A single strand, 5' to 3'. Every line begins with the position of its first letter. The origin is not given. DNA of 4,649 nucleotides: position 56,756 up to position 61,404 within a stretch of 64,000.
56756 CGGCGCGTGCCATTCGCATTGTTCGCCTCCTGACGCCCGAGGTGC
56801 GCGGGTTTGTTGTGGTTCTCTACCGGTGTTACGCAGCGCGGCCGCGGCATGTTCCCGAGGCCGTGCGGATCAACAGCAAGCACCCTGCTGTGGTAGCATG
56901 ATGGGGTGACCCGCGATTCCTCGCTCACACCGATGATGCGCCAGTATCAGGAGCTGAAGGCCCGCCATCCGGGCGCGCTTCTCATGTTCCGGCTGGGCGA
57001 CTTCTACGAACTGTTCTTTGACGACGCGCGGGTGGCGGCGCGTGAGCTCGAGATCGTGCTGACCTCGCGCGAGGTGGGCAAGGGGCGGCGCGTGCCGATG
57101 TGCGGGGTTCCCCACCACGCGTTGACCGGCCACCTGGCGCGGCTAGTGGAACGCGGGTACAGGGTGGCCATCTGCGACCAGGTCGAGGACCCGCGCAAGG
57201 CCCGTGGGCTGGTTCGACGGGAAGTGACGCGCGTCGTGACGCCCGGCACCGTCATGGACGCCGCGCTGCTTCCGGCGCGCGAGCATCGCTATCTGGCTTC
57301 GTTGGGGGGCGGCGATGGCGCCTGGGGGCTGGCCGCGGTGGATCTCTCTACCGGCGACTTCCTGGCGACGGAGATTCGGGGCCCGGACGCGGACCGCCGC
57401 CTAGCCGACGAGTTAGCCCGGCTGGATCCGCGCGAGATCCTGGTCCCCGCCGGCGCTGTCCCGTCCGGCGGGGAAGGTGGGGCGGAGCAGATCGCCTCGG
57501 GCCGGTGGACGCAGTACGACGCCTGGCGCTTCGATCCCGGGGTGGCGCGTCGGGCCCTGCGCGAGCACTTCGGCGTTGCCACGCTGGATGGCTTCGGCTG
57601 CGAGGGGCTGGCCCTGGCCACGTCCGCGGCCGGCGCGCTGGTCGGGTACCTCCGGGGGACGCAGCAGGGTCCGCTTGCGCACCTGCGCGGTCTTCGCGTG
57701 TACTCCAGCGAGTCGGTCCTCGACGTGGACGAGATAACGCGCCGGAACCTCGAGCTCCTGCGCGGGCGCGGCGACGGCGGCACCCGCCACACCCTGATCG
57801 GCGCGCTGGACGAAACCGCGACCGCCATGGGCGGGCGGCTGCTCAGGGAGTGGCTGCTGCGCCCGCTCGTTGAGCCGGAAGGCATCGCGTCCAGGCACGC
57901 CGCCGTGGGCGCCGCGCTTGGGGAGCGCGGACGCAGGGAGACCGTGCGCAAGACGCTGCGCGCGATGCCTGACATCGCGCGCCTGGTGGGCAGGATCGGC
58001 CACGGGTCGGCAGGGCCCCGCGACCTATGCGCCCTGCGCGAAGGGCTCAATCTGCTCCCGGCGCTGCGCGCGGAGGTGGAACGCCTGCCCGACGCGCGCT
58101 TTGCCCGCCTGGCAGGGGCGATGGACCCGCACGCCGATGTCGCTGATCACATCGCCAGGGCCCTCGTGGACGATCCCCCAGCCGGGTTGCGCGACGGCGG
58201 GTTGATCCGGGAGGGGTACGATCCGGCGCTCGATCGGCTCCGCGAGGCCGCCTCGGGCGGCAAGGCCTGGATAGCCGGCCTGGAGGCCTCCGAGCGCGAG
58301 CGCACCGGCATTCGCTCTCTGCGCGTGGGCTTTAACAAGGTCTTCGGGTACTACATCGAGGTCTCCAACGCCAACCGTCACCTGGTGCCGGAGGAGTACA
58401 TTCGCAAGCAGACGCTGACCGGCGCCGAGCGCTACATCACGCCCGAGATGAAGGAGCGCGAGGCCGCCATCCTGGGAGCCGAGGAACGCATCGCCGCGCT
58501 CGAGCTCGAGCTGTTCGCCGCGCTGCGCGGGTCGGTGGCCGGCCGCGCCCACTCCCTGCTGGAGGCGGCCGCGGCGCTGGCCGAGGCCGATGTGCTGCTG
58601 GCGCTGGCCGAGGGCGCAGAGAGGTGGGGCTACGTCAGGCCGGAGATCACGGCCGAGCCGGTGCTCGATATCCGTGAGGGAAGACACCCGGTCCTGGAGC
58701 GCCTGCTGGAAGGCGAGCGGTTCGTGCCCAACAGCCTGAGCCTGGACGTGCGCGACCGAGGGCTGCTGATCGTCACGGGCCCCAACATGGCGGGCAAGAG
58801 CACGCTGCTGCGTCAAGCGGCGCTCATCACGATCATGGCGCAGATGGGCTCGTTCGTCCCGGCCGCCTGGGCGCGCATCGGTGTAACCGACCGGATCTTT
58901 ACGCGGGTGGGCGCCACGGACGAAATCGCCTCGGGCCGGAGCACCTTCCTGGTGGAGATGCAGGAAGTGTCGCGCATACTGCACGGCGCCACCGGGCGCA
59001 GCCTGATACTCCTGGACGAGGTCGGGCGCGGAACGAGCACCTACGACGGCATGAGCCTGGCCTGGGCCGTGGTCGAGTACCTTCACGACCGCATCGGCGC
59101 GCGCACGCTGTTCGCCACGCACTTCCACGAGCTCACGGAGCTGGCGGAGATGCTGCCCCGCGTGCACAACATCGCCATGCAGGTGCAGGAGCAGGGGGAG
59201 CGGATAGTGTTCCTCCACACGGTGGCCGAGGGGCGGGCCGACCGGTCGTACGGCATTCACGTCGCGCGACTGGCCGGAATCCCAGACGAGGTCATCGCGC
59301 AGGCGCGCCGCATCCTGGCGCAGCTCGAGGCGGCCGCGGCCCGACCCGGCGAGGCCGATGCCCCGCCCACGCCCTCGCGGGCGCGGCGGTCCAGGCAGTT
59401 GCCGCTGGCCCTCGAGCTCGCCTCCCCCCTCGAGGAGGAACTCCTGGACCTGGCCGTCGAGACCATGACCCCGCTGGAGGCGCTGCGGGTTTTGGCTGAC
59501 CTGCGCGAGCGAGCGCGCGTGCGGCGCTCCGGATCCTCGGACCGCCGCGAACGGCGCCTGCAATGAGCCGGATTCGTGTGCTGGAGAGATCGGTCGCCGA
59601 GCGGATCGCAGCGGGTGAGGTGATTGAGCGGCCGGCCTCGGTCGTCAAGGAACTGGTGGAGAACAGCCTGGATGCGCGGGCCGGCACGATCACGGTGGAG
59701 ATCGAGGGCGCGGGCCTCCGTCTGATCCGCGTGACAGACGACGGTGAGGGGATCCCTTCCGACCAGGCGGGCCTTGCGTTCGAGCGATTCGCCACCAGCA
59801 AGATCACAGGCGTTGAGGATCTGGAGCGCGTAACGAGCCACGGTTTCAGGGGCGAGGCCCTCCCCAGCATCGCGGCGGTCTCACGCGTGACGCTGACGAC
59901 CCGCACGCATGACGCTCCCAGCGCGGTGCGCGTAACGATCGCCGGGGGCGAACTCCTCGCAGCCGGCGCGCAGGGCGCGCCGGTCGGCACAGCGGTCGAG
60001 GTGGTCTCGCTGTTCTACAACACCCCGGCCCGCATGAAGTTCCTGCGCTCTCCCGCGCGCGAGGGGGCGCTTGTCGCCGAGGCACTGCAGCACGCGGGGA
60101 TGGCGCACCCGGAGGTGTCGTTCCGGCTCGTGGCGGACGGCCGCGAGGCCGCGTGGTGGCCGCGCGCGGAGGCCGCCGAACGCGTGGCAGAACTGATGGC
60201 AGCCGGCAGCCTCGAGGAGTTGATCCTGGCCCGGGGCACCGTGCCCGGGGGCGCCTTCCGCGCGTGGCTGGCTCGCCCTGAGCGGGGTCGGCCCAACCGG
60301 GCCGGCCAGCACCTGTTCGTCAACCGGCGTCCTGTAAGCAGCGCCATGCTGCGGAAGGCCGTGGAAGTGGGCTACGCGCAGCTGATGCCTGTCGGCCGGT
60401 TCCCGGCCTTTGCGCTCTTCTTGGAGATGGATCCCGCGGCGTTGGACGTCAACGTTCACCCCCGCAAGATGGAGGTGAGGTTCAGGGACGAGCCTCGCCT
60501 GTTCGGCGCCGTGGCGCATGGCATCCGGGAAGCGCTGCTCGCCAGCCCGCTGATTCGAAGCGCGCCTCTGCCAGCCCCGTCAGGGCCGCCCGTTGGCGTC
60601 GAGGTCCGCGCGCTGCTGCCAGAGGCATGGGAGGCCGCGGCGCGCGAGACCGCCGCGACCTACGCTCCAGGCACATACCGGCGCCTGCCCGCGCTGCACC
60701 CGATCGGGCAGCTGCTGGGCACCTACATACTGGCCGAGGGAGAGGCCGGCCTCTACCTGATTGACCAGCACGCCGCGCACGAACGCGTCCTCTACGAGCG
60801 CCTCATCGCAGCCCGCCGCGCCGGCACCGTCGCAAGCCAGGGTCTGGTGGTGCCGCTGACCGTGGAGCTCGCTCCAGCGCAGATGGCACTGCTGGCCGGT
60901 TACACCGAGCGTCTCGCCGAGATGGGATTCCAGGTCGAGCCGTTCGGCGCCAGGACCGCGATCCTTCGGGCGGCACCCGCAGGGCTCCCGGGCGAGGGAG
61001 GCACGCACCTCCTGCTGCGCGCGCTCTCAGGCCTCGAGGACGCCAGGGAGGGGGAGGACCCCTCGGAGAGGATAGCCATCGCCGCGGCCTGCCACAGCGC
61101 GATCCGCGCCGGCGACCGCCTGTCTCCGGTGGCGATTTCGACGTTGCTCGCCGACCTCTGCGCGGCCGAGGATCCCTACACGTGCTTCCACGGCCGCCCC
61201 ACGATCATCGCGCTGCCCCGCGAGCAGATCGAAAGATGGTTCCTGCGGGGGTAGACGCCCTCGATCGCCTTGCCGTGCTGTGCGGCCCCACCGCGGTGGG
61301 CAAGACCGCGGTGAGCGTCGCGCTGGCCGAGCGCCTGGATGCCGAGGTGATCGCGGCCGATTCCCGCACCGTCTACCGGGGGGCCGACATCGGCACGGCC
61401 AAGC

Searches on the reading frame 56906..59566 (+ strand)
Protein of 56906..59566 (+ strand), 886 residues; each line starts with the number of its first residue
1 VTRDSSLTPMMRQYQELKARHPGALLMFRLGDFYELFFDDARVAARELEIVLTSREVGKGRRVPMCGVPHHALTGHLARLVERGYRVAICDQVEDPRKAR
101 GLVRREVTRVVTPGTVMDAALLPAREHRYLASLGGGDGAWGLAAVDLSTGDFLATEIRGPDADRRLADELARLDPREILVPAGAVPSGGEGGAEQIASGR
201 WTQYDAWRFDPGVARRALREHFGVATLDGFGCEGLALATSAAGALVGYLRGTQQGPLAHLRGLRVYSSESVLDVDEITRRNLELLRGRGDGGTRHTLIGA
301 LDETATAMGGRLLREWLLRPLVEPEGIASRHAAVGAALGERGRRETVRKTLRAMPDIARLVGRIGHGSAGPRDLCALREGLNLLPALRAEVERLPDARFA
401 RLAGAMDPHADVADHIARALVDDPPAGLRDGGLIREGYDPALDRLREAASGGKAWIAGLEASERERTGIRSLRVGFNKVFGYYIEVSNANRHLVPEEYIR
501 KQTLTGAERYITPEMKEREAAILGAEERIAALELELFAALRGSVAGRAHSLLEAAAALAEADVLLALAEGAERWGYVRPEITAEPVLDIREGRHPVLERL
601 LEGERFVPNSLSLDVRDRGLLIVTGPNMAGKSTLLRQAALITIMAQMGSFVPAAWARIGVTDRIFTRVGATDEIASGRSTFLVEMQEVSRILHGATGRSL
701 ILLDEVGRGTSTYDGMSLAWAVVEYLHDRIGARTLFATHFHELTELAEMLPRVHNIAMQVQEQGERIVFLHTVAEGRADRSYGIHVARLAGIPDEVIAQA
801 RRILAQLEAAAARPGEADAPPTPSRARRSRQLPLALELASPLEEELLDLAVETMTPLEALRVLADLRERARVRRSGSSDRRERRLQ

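Call 53: search_protein_families(library=pfam, proteins=[window:56906-59566:+], max_evalue=0.00001)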
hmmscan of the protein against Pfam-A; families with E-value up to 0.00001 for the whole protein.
window:56906-59566:+ (886 aa): 5 families
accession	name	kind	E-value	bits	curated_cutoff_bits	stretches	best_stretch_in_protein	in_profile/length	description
PF00488.27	MutS_V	-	1.1e-85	286.8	30.2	1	621-808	1-188/188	MutS domain V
PF05192.23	MutS_III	-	5.5e-47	161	34.1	1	278-568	2-194/194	MutS domain III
PF01624.25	MutS_I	-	4.2e-45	153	20.6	1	8-118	1-111/113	MutS domain I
PF05190.23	MutS_IV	-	1e-28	99.9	22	1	437-528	1-92/92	MutS family domain IV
PF05188.22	MutS_II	-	4.7e-23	82.5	25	1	129-261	2-133/133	MutS domain II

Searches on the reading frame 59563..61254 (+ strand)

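Call 53: search_protein_families(library=pfam, proteins=[window:59563-61254:+], max_evalue=0.00001)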
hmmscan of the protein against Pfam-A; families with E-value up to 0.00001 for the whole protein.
window:59563-61254:+ (563 aa): 4 families
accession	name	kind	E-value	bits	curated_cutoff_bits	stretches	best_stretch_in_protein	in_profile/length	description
PF08676.16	MutL_C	-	5.1e-38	130.4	25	1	381-520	1-142/142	MutL C terminal dimerisation domain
PF01119.25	DNA_mis_repair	-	4e-28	97.9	26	1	232-325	25-118/119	DNA mismatch repair protein, C-terminal domain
PF13589.12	HATPase_c_3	-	8.8e-11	42.4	25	1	25-125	4-104/137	Histidine kinase-, DNA gyrase B-, and HSP90-like ATPase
PF02518.31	HATPase_c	-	1.6e-09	38.6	26.4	1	22-83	4-64/111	Histidine kinase-, DNA gyrase B-, and HSP90-like ATPase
